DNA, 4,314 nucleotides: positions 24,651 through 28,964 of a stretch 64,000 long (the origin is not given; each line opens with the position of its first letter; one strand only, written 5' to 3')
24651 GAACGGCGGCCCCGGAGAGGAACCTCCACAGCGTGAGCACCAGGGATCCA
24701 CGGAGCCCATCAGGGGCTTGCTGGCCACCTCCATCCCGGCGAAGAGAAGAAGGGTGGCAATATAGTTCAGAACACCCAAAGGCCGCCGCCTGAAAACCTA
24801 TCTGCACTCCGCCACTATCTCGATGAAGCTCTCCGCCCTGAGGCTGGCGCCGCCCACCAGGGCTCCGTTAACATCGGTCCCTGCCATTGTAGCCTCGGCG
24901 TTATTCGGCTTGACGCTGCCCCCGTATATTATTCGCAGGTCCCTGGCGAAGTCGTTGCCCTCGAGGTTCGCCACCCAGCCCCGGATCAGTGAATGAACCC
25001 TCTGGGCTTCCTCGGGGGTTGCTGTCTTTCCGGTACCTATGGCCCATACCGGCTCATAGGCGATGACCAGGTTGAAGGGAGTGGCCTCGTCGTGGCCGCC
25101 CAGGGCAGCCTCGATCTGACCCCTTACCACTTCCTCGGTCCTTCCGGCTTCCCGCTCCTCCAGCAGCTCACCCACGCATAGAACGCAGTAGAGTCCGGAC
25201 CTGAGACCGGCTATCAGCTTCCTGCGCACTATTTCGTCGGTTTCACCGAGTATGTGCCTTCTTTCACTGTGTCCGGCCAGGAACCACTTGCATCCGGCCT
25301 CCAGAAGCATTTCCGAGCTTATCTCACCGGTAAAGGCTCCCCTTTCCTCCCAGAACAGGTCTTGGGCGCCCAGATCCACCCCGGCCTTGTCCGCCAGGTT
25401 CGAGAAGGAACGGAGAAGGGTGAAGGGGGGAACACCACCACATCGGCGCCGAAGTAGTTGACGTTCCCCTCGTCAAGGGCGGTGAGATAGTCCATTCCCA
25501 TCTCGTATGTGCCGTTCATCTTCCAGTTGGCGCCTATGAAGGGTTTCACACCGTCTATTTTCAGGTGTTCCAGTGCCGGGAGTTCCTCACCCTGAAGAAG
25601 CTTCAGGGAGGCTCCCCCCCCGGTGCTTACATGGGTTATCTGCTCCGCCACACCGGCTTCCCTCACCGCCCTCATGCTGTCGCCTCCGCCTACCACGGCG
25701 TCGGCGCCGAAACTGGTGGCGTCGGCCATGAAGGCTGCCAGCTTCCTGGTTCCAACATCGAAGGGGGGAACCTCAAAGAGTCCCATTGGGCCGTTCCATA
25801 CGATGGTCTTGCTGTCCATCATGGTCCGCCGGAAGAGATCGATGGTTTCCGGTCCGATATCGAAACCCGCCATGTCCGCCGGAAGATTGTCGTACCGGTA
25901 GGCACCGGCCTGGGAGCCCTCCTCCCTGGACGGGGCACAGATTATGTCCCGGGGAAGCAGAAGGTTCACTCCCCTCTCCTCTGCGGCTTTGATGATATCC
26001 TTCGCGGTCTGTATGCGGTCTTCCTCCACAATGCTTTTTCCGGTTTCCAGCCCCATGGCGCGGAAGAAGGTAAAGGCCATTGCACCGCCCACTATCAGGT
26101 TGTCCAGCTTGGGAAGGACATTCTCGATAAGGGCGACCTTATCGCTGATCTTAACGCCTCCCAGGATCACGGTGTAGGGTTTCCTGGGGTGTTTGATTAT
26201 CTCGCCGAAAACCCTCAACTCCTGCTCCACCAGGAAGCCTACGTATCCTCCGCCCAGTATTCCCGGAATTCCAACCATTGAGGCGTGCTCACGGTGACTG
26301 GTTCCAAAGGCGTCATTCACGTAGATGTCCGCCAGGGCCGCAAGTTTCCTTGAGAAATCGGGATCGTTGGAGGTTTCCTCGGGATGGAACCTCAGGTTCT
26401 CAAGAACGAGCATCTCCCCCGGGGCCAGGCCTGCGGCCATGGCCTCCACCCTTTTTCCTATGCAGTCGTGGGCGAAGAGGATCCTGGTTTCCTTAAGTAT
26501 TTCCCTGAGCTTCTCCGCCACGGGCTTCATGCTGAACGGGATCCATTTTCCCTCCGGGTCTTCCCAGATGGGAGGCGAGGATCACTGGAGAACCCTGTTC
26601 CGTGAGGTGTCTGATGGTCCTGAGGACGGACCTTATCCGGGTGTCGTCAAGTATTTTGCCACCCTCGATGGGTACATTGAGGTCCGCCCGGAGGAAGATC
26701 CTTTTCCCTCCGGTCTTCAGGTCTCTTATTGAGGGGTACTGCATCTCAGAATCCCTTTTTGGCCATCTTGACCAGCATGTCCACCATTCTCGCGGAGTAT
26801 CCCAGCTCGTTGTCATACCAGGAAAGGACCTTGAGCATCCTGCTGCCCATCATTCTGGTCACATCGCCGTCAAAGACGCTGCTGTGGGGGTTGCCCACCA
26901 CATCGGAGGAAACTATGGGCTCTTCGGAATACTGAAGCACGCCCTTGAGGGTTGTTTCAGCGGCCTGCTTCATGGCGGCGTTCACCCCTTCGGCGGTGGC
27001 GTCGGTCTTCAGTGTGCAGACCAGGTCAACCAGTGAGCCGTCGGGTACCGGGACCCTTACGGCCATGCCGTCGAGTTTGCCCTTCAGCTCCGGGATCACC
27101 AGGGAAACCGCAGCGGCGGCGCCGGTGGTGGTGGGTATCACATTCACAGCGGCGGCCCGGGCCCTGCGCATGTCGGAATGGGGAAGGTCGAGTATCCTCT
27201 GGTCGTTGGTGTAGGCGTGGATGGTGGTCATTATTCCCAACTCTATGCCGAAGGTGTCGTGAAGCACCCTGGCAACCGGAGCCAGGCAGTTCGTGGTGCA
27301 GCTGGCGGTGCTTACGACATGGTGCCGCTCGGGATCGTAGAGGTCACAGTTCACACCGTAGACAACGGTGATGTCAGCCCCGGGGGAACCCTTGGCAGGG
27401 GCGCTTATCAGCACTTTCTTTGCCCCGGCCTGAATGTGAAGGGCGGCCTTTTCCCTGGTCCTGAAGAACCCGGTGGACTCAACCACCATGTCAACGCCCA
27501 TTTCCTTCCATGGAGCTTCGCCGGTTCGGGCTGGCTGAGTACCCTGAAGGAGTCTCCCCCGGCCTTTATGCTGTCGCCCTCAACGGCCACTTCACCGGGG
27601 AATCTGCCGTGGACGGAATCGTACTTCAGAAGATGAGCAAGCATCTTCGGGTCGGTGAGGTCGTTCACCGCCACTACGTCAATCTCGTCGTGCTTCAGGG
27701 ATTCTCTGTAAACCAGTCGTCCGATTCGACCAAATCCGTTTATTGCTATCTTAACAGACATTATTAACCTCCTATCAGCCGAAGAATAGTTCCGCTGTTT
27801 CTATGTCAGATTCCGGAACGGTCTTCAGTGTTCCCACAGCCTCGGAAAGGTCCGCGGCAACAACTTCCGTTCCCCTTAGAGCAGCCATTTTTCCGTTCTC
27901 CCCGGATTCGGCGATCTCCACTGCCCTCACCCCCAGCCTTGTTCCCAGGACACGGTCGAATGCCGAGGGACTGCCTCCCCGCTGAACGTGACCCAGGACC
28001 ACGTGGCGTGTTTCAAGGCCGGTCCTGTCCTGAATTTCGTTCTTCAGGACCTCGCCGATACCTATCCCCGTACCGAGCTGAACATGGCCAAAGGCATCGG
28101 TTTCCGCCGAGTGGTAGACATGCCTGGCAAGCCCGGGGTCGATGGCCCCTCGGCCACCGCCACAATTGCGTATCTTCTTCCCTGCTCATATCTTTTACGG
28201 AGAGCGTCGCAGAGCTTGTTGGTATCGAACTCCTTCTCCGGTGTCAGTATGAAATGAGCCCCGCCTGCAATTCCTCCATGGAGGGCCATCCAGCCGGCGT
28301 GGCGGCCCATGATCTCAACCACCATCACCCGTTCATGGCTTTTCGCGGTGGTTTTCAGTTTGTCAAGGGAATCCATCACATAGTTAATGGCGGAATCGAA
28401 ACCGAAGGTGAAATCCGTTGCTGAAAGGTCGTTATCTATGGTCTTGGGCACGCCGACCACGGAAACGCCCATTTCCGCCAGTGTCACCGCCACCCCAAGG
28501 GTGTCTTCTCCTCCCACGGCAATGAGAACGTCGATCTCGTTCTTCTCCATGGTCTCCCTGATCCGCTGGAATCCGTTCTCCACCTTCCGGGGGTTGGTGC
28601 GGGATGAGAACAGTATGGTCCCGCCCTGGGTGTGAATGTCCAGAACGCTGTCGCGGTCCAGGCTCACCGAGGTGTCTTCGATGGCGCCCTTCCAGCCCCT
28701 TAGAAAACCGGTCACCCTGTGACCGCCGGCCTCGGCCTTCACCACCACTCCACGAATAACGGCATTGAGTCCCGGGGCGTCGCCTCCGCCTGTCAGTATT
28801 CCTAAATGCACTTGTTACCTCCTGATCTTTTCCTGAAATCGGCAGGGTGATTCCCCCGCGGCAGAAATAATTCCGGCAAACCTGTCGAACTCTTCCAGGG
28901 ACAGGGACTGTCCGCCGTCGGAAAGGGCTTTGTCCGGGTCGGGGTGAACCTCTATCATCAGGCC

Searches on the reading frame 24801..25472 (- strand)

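Call 22: search_protein_families(library=pfam, proteins=[window:24801-25472:-], max_evalue=0.001)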
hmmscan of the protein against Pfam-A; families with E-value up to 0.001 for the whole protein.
window:24801-25472:- (224 aa): 1 family
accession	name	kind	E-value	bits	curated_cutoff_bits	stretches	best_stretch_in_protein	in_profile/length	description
PF00121.24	TIM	-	5.2e-78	262.4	20.1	1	14-222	38-244/245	Triosephosphate isomerase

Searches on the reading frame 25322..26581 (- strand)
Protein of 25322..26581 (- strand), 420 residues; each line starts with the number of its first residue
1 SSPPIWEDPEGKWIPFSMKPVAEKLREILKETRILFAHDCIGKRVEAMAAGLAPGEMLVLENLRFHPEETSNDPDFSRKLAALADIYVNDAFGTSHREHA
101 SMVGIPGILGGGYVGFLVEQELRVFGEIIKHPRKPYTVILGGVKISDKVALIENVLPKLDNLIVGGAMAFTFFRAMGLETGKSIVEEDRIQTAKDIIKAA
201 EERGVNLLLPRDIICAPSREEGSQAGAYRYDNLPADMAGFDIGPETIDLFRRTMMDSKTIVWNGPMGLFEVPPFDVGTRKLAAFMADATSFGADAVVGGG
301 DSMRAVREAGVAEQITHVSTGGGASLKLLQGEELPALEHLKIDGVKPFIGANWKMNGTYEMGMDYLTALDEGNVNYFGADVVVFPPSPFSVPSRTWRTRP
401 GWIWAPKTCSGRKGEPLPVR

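Call 22: search_protein_families(library=pfam, proteins=[window:25322-26581:-], max_evalue=0.001)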
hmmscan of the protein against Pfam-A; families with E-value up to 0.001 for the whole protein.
window:25322-26581:- (420 aa): 1 family
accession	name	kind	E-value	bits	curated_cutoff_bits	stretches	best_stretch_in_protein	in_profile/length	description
PF00162.24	PGK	-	1.6e-116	389.9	27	1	9-332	59-379/379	Phosphoglycerate kinase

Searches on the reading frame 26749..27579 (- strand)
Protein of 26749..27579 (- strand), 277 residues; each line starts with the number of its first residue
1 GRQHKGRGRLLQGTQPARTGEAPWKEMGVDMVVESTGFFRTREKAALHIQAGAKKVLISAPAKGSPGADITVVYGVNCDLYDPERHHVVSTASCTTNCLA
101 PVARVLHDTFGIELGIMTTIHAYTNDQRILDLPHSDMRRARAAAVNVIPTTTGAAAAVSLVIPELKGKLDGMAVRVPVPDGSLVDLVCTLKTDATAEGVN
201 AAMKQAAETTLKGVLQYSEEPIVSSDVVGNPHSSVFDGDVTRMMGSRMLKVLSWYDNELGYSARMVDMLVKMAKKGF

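Call 22: search_protein_families(library=pfam, proteins=[window:26749-27579:-], max_evalue=0.001)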
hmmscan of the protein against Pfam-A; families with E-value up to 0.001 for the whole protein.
window:26749-27579:- (277 aa): 2 families
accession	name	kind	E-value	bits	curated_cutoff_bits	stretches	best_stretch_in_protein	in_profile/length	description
PF02800.25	Gp_dh_C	-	1.7e-67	226.4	24.4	1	99-255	1-158/158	Glyceraldehyde 3-phosphate dehydrogenase, C-terminal domain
PF00044.30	Gp_dh_N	-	0.00026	21.7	31.7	1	19-41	78-100/101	Glyceraldehyde 3-phosphate dehydrogenase, NAD binding domain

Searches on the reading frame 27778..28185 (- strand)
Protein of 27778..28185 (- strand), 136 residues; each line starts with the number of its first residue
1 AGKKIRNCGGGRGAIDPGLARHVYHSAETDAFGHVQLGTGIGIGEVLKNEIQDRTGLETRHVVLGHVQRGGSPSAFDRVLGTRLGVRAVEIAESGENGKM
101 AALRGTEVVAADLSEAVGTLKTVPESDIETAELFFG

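Call 22: search_protein_families(library=pfam, proteins=[window:27778-28185:-], max_evalue=0.001)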
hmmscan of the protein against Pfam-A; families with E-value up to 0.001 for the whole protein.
window:27778-28185:- (136 aa): 1 family
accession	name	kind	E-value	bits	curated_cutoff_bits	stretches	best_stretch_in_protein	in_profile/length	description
PF00365.25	PFK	-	9.4e-16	58.4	30.9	1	42-91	227-276/277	Phosphofructokinase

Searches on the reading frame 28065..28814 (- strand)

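Call 22: search_protein_families(library=pfam, proteins=[window:28065-28814:-], max_evalue=0.001)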
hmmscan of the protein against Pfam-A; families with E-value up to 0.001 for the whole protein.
window:28065-28814:- (250 aa): 2 families
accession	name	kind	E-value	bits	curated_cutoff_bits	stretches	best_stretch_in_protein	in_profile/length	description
PF00365.25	PFK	-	1.6e-83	280.7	30.9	1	4-225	2-224/277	Phosphofructokinase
PF01995.21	NRD1_2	-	0.00028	20.6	25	1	56-121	139-207/238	NrpR regulatory domains NRD1 and 2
